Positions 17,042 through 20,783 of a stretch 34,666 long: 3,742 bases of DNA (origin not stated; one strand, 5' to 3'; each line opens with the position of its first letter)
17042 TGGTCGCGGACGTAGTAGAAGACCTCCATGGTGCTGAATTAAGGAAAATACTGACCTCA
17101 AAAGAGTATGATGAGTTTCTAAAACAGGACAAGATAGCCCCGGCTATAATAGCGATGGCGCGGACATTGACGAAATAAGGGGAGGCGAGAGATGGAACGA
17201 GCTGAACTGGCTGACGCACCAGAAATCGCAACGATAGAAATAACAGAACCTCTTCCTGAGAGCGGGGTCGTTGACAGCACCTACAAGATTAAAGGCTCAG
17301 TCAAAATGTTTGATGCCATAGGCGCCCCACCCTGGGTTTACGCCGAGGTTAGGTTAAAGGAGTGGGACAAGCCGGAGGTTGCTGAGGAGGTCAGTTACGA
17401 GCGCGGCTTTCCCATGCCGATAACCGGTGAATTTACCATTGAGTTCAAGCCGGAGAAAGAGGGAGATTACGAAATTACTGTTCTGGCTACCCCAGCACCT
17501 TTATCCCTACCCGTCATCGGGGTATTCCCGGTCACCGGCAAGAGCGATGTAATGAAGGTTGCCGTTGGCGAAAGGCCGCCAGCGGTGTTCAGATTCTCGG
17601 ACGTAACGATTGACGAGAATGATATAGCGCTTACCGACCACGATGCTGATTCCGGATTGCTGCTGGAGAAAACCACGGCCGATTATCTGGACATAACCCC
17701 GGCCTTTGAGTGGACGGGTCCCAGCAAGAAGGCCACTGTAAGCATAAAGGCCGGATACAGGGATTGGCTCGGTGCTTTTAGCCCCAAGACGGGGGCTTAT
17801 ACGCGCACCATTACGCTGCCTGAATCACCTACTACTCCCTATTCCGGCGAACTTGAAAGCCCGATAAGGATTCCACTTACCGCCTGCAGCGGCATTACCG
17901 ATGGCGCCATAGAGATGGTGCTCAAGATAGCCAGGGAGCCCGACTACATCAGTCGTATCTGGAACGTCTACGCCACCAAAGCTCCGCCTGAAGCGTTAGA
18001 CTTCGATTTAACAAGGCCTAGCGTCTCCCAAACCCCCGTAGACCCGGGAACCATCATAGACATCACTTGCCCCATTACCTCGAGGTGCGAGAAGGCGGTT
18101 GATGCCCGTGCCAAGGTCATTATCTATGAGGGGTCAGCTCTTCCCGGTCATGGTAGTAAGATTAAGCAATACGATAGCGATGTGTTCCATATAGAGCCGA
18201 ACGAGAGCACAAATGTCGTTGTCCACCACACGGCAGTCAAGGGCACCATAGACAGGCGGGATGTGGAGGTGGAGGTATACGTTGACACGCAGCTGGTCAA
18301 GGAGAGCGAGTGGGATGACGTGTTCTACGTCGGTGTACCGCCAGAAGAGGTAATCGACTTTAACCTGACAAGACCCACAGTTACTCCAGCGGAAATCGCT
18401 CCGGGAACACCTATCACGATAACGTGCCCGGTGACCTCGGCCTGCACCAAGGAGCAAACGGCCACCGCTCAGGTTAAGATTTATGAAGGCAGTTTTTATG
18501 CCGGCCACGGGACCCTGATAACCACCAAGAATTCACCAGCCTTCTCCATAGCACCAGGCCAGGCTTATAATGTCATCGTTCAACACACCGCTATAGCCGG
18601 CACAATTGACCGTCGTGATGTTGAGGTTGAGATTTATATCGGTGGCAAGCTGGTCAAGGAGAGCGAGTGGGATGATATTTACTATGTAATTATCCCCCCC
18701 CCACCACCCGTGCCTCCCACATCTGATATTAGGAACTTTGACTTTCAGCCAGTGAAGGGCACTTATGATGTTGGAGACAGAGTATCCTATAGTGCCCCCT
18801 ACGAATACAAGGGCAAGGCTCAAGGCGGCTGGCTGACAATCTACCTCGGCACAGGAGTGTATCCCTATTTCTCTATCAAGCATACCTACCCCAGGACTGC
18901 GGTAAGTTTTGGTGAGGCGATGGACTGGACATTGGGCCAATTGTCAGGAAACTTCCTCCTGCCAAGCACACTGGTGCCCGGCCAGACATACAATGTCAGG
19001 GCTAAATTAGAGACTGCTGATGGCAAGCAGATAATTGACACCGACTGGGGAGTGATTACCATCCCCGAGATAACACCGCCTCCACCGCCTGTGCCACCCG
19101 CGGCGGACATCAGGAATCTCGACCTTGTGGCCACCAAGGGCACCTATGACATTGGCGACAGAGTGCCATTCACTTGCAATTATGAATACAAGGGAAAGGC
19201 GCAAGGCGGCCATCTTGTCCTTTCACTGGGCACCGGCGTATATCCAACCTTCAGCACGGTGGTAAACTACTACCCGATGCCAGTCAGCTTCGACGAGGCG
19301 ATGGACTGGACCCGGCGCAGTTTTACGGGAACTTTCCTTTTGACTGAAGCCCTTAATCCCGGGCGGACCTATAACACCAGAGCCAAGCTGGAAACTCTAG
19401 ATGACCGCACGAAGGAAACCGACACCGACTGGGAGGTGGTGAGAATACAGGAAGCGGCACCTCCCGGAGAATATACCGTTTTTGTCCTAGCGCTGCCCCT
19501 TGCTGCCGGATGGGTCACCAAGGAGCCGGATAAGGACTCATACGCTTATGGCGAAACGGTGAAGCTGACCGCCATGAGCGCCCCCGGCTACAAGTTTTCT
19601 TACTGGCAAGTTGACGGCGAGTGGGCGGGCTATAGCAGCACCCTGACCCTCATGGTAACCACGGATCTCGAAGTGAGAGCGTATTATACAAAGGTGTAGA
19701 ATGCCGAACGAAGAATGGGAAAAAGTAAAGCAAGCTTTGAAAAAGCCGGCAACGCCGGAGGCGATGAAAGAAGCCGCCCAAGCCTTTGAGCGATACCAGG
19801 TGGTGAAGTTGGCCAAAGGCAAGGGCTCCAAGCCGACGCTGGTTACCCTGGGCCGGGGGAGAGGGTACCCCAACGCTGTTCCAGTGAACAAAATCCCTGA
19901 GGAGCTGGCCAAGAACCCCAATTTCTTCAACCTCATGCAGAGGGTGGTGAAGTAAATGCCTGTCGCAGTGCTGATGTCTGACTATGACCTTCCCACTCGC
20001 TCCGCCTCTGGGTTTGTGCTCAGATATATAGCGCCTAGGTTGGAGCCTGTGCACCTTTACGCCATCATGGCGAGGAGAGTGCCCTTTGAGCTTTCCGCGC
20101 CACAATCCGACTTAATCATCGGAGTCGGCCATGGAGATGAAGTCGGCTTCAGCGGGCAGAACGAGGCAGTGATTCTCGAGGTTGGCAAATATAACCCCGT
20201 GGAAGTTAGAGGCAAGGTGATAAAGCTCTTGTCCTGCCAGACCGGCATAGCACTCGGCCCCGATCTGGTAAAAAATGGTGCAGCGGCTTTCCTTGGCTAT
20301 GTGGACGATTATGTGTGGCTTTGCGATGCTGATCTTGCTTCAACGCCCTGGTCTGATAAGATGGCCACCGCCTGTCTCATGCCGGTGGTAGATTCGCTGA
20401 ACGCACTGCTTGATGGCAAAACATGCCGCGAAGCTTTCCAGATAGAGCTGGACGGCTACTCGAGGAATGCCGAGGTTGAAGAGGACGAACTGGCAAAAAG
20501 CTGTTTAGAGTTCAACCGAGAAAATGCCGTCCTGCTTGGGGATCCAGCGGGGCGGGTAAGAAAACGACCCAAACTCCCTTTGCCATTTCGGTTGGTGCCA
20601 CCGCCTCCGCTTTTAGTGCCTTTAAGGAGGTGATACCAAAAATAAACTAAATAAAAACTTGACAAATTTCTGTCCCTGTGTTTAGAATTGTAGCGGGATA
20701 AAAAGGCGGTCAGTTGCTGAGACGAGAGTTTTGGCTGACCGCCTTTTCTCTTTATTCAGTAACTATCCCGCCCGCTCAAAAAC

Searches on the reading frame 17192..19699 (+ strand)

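Call 6: search_protein_families(library=pfam, proteins=[window:17192-19699:+], max_evalue=0.01)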
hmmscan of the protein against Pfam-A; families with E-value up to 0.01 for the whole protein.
window:17192-19699:+ (835 aa): 2 families
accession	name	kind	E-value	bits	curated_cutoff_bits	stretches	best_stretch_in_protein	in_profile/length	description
PF18998.6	Flg_new_2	-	9.7e-09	35.5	23.6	1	771-834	9-71/73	Divergent InlB B-repeat domain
PF06328.17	Lep_receptor_Ig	-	0.0007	19.9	28.8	0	399-432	10-43/94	Ig-like C2-type domain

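Call 19: search_protein_families(library=phrogs, proteins=[window:17192-19699:+], max_evalue=0.1)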
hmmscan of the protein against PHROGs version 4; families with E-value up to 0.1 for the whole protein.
window:17192-19699:+ (835 aa): 0 families

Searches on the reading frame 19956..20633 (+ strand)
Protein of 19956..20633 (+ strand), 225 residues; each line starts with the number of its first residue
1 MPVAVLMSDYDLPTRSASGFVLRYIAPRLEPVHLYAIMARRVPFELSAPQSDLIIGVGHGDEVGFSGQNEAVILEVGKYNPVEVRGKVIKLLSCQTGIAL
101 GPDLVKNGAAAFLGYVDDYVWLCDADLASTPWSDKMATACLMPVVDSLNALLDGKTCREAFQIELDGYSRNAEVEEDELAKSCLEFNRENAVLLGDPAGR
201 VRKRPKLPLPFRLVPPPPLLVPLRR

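Call 6: search_protein_families(library=pfam, proteins=[window:19956-20633:+], max_evalue=0.01)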
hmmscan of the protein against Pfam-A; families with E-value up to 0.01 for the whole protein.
window:19956-20633:+ (225 aa): 0 families

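Call 19: search_protein_families(library=phrogs, proteins=[window:19956-20633:+], max_evalue=0.1)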
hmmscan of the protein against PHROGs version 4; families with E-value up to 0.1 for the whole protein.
window:19956-20633:+ (225 aa): 0 families

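Call 121: search_solved_structures(query=A10, max_evalue=10, show_alignments=2)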
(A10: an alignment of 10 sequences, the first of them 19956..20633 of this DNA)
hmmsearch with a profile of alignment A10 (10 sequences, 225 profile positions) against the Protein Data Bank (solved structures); distinct sequences matched with E-value up to 10: 2.
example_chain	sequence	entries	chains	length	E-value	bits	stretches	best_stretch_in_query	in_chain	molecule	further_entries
4a4k_A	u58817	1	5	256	0.59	12.5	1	147-180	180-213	ANTIVIRAL HELICASE SKI2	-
5xce_A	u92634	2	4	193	1.1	11.7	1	4-80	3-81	Vacuolar protein sorting-associated protein 29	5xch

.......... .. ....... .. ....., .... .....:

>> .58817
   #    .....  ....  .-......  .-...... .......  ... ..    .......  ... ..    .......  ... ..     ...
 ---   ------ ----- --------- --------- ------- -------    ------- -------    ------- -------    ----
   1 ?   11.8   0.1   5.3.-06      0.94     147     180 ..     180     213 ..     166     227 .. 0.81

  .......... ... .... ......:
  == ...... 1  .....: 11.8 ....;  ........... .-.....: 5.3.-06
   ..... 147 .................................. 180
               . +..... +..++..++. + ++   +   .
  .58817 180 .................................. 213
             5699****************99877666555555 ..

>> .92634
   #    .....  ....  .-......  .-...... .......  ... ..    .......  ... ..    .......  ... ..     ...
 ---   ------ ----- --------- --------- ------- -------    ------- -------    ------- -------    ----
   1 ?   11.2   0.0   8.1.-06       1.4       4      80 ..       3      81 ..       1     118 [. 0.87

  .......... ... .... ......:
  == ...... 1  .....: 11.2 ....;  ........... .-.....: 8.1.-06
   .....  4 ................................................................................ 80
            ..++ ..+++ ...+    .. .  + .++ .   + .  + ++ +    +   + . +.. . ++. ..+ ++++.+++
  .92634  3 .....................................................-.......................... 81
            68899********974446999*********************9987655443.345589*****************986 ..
